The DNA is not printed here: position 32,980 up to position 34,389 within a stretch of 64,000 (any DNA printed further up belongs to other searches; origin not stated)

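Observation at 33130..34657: Radical SAM/SPASM enzyme with an overlapping 162-aa partner of unknown function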

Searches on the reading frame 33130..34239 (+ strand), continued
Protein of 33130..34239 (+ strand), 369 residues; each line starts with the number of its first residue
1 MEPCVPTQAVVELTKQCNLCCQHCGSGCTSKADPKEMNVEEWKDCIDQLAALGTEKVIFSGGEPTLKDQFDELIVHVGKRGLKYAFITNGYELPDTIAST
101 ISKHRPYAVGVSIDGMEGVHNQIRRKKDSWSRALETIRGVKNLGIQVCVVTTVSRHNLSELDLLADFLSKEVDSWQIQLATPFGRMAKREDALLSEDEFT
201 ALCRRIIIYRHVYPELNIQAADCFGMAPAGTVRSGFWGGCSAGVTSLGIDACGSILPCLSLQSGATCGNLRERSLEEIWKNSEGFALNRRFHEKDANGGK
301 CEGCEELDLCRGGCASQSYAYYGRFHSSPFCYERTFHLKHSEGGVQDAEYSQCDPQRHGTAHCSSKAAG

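Call 91: get_annotated_region(hit=H3, flank=200)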
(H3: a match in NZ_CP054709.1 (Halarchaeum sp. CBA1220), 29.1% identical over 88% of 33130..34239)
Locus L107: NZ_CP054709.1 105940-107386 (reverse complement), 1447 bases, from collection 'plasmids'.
description: Halarchaeum sp. CBA1220 plasmid pCBA1220-02, complete sequence
organism: Halarchaeum sp. CBA1220 (NCBI taxid 1853682)
taxonomy: Archaea; Euryarchaeota; Halobacteria; Halobacteriales; Halobacteriaceae; Halarchaeum; Halarchaeum sp. CBA1220
host: -; source: solar salt; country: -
typing (MOB-suite, as given by PLSDB): non-mobilizable; mating-pair formation MPF_T
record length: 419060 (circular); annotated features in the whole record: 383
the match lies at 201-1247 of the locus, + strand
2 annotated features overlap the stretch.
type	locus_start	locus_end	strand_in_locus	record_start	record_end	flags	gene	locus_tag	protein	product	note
CDS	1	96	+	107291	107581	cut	-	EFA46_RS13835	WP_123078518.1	Htur_1727 family rSAM-partnered candidate RiPP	-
CDS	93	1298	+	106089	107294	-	-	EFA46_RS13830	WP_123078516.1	TIGR04347 family pseudo-SAM/SPASM protein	-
